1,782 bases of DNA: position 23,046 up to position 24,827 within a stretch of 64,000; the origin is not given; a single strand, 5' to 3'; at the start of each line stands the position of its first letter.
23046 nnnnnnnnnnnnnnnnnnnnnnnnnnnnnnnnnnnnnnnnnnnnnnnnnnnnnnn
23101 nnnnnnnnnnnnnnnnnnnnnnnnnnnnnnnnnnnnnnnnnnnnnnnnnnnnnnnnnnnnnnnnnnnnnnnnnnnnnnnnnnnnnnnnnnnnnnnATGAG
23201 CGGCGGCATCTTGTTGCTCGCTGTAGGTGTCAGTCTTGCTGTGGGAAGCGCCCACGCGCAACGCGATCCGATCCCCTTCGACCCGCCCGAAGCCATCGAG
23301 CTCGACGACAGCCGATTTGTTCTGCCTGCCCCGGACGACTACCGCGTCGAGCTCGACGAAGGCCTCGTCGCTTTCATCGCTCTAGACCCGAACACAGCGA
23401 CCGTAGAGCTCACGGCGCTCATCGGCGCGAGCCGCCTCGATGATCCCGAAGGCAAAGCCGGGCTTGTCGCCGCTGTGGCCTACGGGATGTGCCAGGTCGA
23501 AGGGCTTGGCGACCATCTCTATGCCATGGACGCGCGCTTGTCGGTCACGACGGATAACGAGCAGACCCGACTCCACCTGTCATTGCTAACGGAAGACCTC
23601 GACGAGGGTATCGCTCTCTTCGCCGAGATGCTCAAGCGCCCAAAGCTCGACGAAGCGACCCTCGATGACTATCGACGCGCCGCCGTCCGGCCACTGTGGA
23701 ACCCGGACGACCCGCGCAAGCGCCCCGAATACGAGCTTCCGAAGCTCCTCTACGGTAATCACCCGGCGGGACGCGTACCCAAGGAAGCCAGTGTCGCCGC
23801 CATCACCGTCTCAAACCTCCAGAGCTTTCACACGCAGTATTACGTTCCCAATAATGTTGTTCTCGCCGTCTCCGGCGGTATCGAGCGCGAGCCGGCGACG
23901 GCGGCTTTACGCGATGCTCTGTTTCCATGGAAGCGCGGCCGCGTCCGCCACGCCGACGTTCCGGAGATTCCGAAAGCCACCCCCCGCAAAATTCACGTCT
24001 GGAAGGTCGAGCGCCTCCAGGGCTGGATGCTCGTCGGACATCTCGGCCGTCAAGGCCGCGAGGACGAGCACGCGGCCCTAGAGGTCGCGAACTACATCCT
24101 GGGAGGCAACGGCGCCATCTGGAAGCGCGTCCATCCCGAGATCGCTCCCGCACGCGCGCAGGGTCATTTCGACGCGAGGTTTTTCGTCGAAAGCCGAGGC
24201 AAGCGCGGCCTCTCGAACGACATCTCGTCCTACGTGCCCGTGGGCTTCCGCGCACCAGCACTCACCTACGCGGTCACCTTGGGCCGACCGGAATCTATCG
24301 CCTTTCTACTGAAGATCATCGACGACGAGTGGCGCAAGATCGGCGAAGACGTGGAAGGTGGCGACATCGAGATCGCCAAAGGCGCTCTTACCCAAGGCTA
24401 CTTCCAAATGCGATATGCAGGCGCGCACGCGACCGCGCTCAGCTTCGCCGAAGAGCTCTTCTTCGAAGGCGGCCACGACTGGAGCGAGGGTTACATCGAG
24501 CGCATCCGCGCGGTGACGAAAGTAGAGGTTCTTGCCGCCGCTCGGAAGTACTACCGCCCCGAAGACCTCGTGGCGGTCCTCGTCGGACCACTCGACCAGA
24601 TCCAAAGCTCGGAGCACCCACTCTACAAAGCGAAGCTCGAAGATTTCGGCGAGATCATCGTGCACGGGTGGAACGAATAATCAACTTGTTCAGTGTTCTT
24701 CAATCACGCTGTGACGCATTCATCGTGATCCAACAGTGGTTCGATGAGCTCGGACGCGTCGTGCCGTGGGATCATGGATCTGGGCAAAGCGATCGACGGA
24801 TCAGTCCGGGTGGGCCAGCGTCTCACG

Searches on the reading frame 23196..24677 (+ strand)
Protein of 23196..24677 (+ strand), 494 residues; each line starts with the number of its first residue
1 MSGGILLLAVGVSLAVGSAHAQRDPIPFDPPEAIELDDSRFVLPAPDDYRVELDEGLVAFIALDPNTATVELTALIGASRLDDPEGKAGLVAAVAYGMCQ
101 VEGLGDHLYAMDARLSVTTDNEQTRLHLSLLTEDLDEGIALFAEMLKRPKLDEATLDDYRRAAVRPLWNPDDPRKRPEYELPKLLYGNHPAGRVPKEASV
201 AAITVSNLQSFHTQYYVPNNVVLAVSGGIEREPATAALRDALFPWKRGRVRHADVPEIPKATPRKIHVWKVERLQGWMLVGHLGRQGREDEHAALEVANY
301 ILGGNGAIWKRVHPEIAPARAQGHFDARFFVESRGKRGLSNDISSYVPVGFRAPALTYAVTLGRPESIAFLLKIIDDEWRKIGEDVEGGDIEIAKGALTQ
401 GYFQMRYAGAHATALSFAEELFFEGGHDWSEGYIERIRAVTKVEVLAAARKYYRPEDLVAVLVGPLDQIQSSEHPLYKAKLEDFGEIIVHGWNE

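Call 5: search_protein_families(library=pfam, proteins=[window:23196-24677:+])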
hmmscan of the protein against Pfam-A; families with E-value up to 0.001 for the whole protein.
window:23196-24677:+ (494 aa): 2 families
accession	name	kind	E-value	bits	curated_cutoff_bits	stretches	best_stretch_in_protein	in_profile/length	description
PF05193.26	Peptidase_M16_C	-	3.7e-19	69.7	23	1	203-397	2-180/181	Peptidase M16 inactive domain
PF00675.25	Peptidase_M16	-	6.2e-05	23.4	22.3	1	108-161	57-110/149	Insulinase (Peptidase family M16)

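Call 6: search_protein_families(library=ncbifam, proteins=[window:23196-24677:+])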
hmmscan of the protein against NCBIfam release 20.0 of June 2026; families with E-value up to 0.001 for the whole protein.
window:23196-24677:+ (494 aa): 1 family
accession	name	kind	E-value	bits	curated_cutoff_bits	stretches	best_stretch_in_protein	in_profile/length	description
NF047421.1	YfmH_fam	equivalog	4.8e-06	26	250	0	198-239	174-215/425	EF-P 5-aminopentanol modification-associated protein YfmH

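Call 33: search_solved_structures(query=window:23196-24677:+, max_evalue=0.001)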
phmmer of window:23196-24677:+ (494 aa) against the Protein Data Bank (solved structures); distinct sequences matched with E-value up to 0.001: 32.
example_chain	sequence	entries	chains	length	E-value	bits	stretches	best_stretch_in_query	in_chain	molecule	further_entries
3gwb_A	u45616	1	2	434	7.3e-16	61.1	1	133-474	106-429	Peptidase M16 inactive domain family protein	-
5hxk_A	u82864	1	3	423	9.7e-16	60.7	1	53-248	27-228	Zinc-dependent peptidase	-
7v4y_B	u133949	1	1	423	1.9e-15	59.8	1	53-248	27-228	Zinc-dependent peptidase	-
3amj_B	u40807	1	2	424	1.7e-13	53.3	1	102-471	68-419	zinc peptidase inactive subunit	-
8ab6_A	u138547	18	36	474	2.1e-08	36.6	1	111-469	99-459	YALI0A14806p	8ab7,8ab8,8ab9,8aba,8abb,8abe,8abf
3eoq_A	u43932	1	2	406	2e-06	30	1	109-260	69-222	Putative zinc protease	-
7v4y_A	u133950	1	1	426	2.9e-06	29.5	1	109-260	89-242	Putative zinc protease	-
8bep_B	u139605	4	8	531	6.3e-06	28.3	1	39-237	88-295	Probable mitochondrial-processing peptidase subunit beta, mitochondrial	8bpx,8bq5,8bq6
1hr7_B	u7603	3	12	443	1e-05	27.7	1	53-234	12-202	MITOCHONDRIAL PROCESSING PEPTIDASE BETA SUBUNIT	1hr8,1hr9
1hr6_B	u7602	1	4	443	1e-05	27.7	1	53-234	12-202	MITOCHONDRIAL PROCESSING PEPTIDASE BETA SUBUNIT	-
8zno_B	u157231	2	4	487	1.9e-05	26.8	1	36-236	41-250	Mitochondrial-processing peptidase subunit beta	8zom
7jrg_A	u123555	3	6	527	5.8e-05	25.2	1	36-236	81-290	Mitochondrial-processing peptidase subunit beta, mitochondrial isoform X1 | MPP-beta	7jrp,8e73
3amj_C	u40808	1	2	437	9.9e-05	24.4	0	44-235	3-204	zinc peptidase active subunit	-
5j7y_AA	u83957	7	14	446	0.00012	24.1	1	104-304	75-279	COMPLEX III SUBUNIT 1 / CORE 1 | Ubiquinol-cytochrome c reductase core protein 1 | UQCRC1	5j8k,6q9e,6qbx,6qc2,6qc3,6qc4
8zo8_QB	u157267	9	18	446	0.00014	24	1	103-233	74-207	Cytochrome b-c1 complex subunit 1, mitochondrial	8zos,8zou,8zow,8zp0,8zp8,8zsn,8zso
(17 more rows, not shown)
